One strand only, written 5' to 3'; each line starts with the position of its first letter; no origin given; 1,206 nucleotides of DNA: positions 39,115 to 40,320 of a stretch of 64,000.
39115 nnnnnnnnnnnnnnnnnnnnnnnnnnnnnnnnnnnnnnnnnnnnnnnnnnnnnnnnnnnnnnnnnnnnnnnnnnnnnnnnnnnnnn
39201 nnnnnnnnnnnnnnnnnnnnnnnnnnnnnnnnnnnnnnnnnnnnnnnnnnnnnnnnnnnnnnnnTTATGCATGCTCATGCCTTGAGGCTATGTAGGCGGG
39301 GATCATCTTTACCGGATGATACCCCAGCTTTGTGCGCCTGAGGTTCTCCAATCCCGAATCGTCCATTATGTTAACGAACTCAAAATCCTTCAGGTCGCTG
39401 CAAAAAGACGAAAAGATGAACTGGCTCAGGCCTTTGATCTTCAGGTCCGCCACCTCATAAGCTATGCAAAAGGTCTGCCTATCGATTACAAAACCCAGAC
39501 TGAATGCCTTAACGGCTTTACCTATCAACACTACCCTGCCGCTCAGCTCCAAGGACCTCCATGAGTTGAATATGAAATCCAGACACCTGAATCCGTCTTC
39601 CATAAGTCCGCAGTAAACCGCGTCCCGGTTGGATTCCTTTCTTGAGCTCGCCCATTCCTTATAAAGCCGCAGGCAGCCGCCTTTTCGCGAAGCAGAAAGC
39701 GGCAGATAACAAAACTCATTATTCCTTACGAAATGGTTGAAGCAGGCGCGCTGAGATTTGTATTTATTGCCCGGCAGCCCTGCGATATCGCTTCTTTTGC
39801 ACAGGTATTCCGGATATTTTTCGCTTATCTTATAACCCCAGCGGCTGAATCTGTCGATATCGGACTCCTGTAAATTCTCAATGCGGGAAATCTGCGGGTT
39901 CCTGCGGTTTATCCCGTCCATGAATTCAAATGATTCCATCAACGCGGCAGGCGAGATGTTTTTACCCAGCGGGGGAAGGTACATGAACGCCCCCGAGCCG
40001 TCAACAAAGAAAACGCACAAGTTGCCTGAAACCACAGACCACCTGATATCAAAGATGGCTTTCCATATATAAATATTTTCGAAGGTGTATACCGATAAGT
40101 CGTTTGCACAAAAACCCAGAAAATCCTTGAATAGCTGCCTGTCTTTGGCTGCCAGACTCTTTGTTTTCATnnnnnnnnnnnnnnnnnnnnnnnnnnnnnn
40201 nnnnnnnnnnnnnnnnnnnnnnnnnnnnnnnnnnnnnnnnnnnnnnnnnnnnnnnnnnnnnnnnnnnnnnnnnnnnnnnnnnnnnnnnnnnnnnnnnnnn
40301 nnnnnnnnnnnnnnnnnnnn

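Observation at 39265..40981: Putative aminoacyl-tRNA-dependent transferase cassette: standalone DUF2156 (MprF C-terminal-like) + YkgJ Cys-cluster protein + Trbp111-like tRNA-binding protein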

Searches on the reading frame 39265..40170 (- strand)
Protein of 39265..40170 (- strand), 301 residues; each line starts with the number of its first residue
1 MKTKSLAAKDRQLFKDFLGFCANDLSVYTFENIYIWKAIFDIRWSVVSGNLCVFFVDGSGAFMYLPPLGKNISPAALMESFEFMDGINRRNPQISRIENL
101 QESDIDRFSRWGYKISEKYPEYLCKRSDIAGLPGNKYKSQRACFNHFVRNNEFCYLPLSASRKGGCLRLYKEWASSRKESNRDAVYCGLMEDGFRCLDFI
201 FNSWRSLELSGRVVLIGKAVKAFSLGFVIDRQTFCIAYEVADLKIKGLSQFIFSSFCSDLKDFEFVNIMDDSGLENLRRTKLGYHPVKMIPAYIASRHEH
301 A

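Call 3: search_protein_families(library=pfam, proteins=[window:39265-40170:-], max_evalue=0.01)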
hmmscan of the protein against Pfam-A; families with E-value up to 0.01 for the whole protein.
window:39265-40170:- (301 aa): 1 family
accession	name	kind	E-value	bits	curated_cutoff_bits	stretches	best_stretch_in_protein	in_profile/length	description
PF09924.15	LPG_synthase_C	-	5.4e-22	78.7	27.5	1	27-295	10-297/298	Phosphatidylglycerol lysyltransferase, C-terminal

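Call 4: search_protein_families(library=ncbifam, proteins=[window:39265-40170:-], max_evalue=0.01)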
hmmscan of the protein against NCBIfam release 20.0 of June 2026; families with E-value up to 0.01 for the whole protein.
window:39265-40170:- (301 aa): 0 families

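Call 8: find_homologous_proteins(query=window:39265-40170:-, max_evalue=0.00001)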
Query window:39265-40170:- (301 aa): 508 proteins with E <= 0.00001 among 1067 candidates; the best 120 are listed.
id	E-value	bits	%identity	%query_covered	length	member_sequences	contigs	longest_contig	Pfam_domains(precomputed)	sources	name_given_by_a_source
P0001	9.1e-205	697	100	100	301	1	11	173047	PF09924.16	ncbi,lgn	-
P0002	9.8e-107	375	55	100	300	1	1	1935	PF09924.16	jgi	jgi:uncharacterized protein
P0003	2.8e-106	373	54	99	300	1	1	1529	PF09924.16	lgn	-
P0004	2.8e-103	363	53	99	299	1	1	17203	PF09924.16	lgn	-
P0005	1.3e-102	361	50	99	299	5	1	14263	PF09924.16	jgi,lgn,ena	-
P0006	1.4e-101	358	52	99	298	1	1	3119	PF09924.16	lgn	-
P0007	4.4e-101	356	49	98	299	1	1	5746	PF09924.16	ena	-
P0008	6.8e-101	355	51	99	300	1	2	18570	PF09924.16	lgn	-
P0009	1.7e-100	354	51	99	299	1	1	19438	PF09924.16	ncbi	-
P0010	5.7e-100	352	50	100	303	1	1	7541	PF09924.16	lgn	-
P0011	7.4e-100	352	51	99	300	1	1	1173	PF09924.16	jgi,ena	-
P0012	1.7e-99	351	49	99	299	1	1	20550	PF09924.16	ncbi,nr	ncbi:MAG: phosphatidylglycerol lysyltransferase domain-containing protein [Candidatus Omnitrophica b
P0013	1.7e-99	351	51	99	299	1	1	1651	PF09924.16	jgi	-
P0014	1.9e-99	351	49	99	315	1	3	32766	PF09924.16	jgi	jgi:hypothetical protein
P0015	1.9e-99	351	51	99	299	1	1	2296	PF09924.16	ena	-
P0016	2.4e-99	350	48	99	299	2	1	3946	PF09924.16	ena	-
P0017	2.7e-99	350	51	99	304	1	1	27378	PF09924.16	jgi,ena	-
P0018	2.9e-99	350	52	99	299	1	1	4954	PF09924.16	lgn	-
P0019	3.5e-99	350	51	99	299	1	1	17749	PF09924.16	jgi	-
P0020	3.9e-99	350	50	100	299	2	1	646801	PF09924.16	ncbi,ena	ncbi:MAG: phosphatidylglycerol lysyltransferase domain-containing protein [Candidatus Omnitrophota b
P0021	4.8e-99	349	51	99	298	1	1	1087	PF09924.16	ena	-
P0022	5.5e-99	349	48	99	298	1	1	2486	PF09924.16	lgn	-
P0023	5.5e-99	349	50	99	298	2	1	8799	PF09924.16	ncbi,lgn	-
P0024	6.7e-99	349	49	99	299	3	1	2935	PF09924.16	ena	-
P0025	6.9e-99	349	50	99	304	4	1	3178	PF09924.16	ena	-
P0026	7.8e-99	349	51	98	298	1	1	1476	PF09924.16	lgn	-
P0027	8.2e-99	349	51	99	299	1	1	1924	PF09924.16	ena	-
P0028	8.2e-99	349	53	99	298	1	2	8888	PF09924.16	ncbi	-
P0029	1.5e-98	348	49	99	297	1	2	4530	PF09924.16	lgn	-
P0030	1.6e-98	348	50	98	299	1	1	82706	PF09924.16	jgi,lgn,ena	-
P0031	1.8e-98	347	51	99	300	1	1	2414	PF09924.16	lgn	-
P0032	2.0e-98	347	52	99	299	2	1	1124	PF09924.16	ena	-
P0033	2.0e-98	347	48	99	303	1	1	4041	PF09924.16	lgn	-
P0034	2.2e-98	347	51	99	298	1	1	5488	PF09924.16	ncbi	ncbi:MAG: phosphatidylglycerol lysyltransferase domain-containing protein [Candidatus Omnitrophota b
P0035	2.4e-98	347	51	99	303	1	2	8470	PF09924.16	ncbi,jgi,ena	-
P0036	3.2e-98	347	50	99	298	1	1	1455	PF09924.16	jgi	jgi:hypothetical protein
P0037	4.1e-98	346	50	100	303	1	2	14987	PF09924.16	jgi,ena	-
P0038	4.5e-98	346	51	99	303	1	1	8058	PF09924.16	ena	-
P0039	4.6e-98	346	49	99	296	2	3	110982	PF09924.16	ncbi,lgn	-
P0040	6.3e-98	346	52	100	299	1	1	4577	PF09924.16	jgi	jgi:hypothetical protein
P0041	7.3e-98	345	52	99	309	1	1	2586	PF09924.16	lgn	-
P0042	7.5e-98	345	50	99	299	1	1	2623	PF09924.16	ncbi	-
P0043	1.1e-97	345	50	99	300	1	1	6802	PF09924.16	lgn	-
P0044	1.2e-97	345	48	99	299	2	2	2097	PF09924.16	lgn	-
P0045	1.4e-97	344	49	99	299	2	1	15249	PF09924.16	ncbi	-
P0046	1.5e-97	344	50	100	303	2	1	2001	PF09924.16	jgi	jgi:hypothetical protein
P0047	1.7e-97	344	50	99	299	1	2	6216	PF09924.16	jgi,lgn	-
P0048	2.3e-97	344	49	99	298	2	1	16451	PF09924.16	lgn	-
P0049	2.4e-97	344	48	99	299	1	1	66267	PF09924.16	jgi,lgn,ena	-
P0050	2.4e-97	344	49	99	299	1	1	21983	PF09924.16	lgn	-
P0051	3.4e-97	343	50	99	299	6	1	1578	PF09924.16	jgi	-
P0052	3.6e-97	343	50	99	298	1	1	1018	PF09924.16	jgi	jgi:hypothetical protein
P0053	3.7e-97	343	50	97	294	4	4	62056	PF09924.16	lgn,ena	-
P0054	4.1e-97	343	48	99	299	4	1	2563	PF09924.16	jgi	-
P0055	4.8e-97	343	50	99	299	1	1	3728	PF09924.16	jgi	jgi:hypothetical protein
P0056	5.4e-97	343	51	99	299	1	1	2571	PF09924.16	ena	-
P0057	6.5e-97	342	51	99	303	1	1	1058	PF09924.16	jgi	-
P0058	8.9e-97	342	50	99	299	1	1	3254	PF09924.16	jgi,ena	-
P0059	1.1e-96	342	49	99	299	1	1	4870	PF09924.16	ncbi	-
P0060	1.1e-96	342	48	99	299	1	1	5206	PF09924.16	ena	-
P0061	1.2e-96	342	49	100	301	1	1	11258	PF09924.16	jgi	jgi:uncharacterized protein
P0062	1.2e-96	341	49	99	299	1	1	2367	PF09924.16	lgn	-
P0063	1.2e-96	341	48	99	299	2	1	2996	PF09924.16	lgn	-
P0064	1.4e-96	341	48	99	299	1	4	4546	PF09924.16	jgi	jgi:uncharacterized protein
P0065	1.6e-96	341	48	99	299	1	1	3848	PF09924.16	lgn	-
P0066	1.8e-96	341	50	99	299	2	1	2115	PF09924.16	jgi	-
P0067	1.8e-96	341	48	99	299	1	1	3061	PF09924.16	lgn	-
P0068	2.6e-96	340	48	99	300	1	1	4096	PF09924.16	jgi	jgi:hypothetical protein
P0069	2.9e-96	340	50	99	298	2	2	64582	PF09924.16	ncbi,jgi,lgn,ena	ncbi:MAG: phosphatidylglycerol lysyltransferase domain-containing protein [Candidatus Omnitrophota b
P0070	2.9e-96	340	49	99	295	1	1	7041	PF09924.16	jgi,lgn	jgi:hypothetical protein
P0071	3.1e-96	340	48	99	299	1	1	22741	PF09924.16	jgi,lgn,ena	-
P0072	3.8e-96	340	46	99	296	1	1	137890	PF09924.16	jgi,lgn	jgi:hypothetical protein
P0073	4.0e-96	340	49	100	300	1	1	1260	PF09924.16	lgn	-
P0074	4.9e-96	339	49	100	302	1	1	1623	PF09924.16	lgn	-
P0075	5.7e-96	339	51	99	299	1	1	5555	PF09924.16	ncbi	ncbi:MAG: phosphatidylglycerol lysyltransferase domain-containing protein [Candidatus Omnitrophota b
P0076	6.0e-96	339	51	99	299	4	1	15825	PF09924.16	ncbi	-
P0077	7.9e-96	339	50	99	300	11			PF09924.16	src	-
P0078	9.1e-96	339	51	92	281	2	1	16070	PF09924.16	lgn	-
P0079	1.4e-95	338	52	99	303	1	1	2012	PF09924.16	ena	-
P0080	1.5e-95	338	51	99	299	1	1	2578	PF09924.16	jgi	jgi:hypothetical protein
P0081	1.5e-95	338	51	99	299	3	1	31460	PF09924.16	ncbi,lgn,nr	ncbi:MAG: phosphatidylglycerol lysyltransferase domain-containing protein [Candidatus Omnitrophica b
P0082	1.7e-95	338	50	100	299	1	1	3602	PF09924.16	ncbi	-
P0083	1.7e-95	338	51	99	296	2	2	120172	PF09924.16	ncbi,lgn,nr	ncbi:MAG: phosphatidylglycerol lysyltransferase domain-containing protein [Candidatus Omnitrophica b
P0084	1.7e-95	338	50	99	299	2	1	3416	PF09924.16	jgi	jgi:hypothetical protein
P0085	1.8e-95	338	49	99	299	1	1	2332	PF09924.16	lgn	-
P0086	1.8e-95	338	47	99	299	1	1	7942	PF09924.16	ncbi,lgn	-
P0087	2.4e-95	337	50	100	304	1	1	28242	PF09924.16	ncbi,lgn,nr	ncbi:MAG: phosphatidylglycerol lysyltransferase domain-containing protein [Candidatus Omnitrophota b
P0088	2.5e-95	337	50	100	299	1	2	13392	PF09924.16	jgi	jgi:hypothetical protein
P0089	2.5e-95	337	48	98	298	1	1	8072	PF09924.16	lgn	-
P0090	2.7e-95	337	50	99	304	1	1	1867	PF09924.16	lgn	-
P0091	2.9e-95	337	50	99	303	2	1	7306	PF09924.16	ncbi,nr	ncbi:MAG: phosphatidylglycerol lysyltransferase domain-containing protein [Candidatus Omnitrophica b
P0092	2.9e-95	337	49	99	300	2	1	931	PF09924.16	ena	-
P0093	3.0e-95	337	50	99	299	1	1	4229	PF09924.16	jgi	jgi:uncharacterized protein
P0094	3.4e-95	337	49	100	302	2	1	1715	PF09924.16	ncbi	-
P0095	4.0e-95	336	49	99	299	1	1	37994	PF09924.16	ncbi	ncbi:MAG: phosphatidylglycerol lysyltransferase domain-containing protein [Candidatus Omnitrophota b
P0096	4.3e-95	336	49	99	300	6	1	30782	PF09924.16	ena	-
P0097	4.6e-95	336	48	99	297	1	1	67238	PF09924.16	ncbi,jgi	ncbi:MAG: phosphatidylglycerol lysyltransferase domain-containing protein [Candidatus Omnitrophota b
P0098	4.7e-95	336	48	99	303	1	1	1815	PF09924.16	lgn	-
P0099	5.2e-95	336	47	99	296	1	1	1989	PF09924.16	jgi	jgi:hypothetical protein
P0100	5.4e-95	336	47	99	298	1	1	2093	PF09924.16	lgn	-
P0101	5.7e-95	336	51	99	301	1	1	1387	PF09924.16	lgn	-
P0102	5.9e-95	336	48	99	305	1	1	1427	PF09924.16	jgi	jgi:hypothetical protein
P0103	5.9e-95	336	49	99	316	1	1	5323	PF09924.16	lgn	-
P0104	6.6e-95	336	49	99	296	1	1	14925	PF09924.16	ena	-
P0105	8.3e-95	335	49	99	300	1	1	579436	PF09924.16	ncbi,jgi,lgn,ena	ncbi:MAG: phosphatidylglycerol lysyltransferase domain-containing protein [Candidatus Omnitrophota b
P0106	8.6e-95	335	49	99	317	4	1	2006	PF09924.16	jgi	-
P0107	9.2e-95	335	49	99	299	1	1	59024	PF09924.16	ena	-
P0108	9.3e-95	335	49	99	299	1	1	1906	PF09924.16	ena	-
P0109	9.6e-95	335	48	99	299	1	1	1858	PF09924.16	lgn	-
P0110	1.2e-94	335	48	99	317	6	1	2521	PF09924.16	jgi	jgi:hypothetical protein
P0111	1.2e-94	335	49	95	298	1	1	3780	PF09924.16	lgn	-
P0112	1.3e-94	335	48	99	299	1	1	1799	PF09924.16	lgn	-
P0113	1.4e-94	335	49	99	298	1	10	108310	PF09924.16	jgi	jgi:hypothetical protein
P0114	1.4e-94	335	51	95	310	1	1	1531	PF09924.16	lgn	-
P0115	1.6e-94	335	49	98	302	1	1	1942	PF09924.16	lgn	-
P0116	1.7e-94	334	50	99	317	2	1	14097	PF09924.16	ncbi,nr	ncbi:MAG: hypothetical protein COX40_02890 [Candidatus Omnitrophica bacterium CG23_combo_of_CG06-09_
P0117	1.7e-94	334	50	99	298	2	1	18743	PF09924.16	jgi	-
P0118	1.7e-94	334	50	99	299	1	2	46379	PF09924.16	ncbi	-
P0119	1.9e-94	334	48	98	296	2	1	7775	PF09924.16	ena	-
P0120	2.0e-94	334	49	96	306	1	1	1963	PF09924.16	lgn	-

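Call 9: search_solved_structures(query=window:39265-40170:-, max_evalue=1, show_alignments=2)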
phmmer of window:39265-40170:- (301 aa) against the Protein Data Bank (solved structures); distinct sequences matched with E-value up to 1: 2.
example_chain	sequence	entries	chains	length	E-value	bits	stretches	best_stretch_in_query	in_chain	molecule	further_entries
2hqy_A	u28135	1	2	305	2e-26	96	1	28-300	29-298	conserved hypothetical protein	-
6z1p_AR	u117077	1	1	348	0.79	12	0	71-175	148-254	mL103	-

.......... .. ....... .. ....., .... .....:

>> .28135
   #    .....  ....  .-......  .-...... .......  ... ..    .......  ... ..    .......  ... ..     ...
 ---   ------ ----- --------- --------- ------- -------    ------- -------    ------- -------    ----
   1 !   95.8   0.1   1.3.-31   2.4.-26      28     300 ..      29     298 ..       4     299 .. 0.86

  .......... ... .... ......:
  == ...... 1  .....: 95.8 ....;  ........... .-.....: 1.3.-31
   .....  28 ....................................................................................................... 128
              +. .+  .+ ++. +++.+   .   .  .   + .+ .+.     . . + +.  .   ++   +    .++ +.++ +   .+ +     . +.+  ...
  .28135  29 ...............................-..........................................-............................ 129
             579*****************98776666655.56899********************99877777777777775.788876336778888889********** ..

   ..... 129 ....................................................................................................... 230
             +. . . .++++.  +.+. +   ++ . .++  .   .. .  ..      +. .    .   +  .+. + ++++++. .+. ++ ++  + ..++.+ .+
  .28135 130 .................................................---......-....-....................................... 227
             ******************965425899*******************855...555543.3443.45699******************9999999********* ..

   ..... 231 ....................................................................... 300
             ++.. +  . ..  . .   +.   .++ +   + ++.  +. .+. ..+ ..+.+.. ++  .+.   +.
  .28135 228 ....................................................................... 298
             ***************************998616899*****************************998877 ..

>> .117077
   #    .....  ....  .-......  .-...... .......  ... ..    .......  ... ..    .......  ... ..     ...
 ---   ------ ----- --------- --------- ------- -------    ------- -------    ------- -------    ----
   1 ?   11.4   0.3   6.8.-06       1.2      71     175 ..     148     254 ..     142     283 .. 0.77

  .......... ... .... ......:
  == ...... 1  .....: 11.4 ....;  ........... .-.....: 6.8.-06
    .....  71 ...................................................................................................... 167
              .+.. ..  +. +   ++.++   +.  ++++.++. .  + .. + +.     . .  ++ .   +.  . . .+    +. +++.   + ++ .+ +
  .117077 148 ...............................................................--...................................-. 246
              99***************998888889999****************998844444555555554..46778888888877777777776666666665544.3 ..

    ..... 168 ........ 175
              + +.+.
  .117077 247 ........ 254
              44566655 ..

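Call 10: find_encoding_contigs(protein=P0001, flank=10000, max_places=3)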
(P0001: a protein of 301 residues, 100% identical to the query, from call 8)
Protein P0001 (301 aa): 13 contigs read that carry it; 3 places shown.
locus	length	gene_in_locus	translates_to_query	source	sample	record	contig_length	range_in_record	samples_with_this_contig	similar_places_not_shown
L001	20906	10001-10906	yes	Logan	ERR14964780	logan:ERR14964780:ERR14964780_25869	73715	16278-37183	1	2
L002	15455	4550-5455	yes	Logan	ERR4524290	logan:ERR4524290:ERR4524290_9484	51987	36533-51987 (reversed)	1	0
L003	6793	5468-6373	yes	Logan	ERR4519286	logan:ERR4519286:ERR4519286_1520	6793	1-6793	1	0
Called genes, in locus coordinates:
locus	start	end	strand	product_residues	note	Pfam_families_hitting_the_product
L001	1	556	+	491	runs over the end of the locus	PF04055:Radical_SAM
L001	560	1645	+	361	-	PF09314:DUF1972 (faint), PF13439:Glyco_transf_4, PF13579:Glyco_trans_4_4, PF20706:GT4-conflict (weak), PF00534:Glycos_transf_1, PF13692:Glyco_trans_1_4, PF13524:Glyco_trans_1_2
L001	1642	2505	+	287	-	PF00535:Glycos_transf_2, PF10111:Glyco_tranf_2_2 (faint), PF13641:Glyco_tranf_2_3, PF13632:Glyco_trans_2_3 (weak)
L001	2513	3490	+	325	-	PF00535:Glycos_transf_2, PF10111:Glyco_tranf_2_2, PF13506:Glyco_transf_21 (weak), PF13641:Glyco_tranf_2_3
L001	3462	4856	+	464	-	PF01943:Polysacc_synt, PF13440:Polysacc_synt_3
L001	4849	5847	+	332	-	PF04055:Radical_SAM, PF13186:SPASM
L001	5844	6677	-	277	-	PF00535:Glycos_transf_2, PF13641:Glyco_tranf_2_3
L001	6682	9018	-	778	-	PF02366:PMT, PF13231:PMT_2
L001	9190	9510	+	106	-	PF01588:tRNA_bind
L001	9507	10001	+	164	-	PF03692:CxxCxxCC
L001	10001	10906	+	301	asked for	PF09924:LPG_synthase_C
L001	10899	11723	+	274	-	PF00929:RNase_T, PF13482:RNase_H_2 (weak), PF13280:WYL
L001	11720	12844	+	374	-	PF17788:HypF_C, PF22521:HypF_C_2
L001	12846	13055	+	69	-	PF01455:HupF_HypC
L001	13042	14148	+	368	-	PF01924:HypD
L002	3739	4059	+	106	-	PF01588:tRNA_bind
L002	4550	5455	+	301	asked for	PF09924:LPG_synthase_C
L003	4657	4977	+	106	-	PF01588:tRNA_bind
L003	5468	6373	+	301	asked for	PF09924:LPG_synthase_C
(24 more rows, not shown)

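Call 11: find_encoding_contigs(protein=P0020, flank=10000, max_places=2)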
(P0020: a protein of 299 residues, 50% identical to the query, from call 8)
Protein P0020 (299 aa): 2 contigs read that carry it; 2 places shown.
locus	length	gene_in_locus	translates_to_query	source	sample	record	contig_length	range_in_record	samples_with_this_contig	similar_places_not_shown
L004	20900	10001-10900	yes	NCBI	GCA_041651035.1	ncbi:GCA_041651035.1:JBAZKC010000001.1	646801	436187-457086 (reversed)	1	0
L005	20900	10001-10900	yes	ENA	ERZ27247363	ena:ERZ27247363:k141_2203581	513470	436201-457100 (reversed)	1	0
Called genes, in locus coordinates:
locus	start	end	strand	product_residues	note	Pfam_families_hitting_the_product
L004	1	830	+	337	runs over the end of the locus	PF02912:Phe_tRNA-synt_N, PF01409:tRNA-synt_2d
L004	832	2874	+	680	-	PF03483:B3_4, PF03484:B5, PF17759:tRNA_synthFbeta, PF03147:FDX-ACB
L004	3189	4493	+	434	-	PF05496:RuvB_N, PF13191:AAA_16 (faint), PF01078:Mg_chelatase (faint), PF00004:AAA, PF07728:AAA_5 (weak), PF13173:AAA_14 (weak), PF16193:AAA_assoc_2, PF12002:MgsA_C, +1 more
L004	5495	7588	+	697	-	PF00009:GTP_EFTU, PF03144:GTP_EFTU_D2, PF22042:EF-G_D2, PF14492:EFG_III, PF16658:RF3_C, PF03764:EFG_IV, PF00679:EFG_C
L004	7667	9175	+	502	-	-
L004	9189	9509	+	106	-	PF01588:tRNA_bind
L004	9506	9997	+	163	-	PF03692:CxxCxxCC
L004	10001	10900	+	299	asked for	PF09924:LPG_synthase_C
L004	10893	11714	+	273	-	PF00929:RNase_T, PF13482:RNase_H_2 (weak), PF13280:WYL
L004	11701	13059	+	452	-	PF04715:, PF00425:Chorismate_bind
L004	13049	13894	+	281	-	PF01063:Aminotran_4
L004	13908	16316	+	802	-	PF07719:TPR_2 (faint), PF12895:ANAPC3 (faint), PF13432:TPR_16 (faint), PF12969:DUF3857, PF01841:Transglut_core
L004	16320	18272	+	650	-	PF07238:PilZ (weak)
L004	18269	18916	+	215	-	PF00730:HhH-GPD, PF00633:HHH (faint)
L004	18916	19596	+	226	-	-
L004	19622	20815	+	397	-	PF04389:Peptidase_M28 (weak), PF01546:Peptidase_M20, PF07687:M20_dimer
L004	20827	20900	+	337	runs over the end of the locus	PF09754:PAC2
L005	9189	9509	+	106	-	PF01588:tRNA_bind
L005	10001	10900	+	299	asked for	PF09924:LPG_synthase_C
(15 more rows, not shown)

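Call 12: find_encoding_contigs(protein=P0105, flank=10000, max_places=2)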
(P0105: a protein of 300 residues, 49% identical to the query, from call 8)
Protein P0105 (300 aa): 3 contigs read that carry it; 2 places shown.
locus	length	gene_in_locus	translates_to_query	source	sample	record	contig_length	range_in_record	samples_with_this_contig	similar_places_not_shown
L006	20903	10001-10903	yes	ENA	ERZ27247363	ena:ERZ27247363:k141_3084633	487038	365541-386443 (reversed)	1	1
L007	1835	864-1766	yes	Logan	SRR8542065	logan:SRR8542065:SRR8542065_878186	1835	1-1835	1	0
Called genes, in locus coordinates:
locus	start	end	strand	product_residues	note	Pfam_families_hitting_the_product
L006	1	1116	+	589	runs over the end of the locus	-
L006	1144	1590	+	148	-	PF00137:ATP-synt_C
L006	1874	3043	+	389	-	PF13439:Glyco_transf_4, PF13477:Glyco_trans_4_2, PF13579:Glyco_trans_4_4, PF00534:Glycos_transf_1, PF13692:Glyco_trans_1_4, PF13524:Glyco_trans_1_2, PF20706:GT4-conflict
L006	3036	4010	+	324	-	PF00953:Glycos_transf_4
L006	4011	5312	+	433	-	PF01266:DAO (weak), PF01593:Amino_oxidase, PF13450:NAD_binding_8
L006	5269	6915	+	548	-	PF02366:PMT (weak), PF13231:PMT_2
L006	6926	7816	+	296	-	PF00535:Glycos_transf_2, PF10111:Glyco_tranf_2_2 (weak), PF13641:Glyco_tranf_2_3 (faint)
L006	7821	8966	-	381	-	PF04055:Radical_SAM, PF13186:SPASM (weak)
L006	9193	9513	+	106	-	PF01588:tRNA_bind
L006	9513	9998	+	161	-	PF03692:CxxCxxCC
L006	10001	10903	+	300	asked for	PF09924:LPG_synthase_C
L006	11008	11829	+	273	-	PF00929:RNase_T, PF13482:RNase_H_2 (weak), PF13280:WYL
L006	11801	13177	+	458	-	PF04715:, PF00425:Chorismate_bind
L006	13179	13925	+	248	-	PF01063:Aminotran_4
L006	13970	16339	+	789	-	PF13432:TPR_16 (faint), PF12895:ANAPC3, PF12969:DUF3857, PF01841:Transglut_core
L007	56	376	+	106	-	PF01588:tRNA_bind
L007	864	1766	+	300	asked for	PF09924:LPG_synthase_C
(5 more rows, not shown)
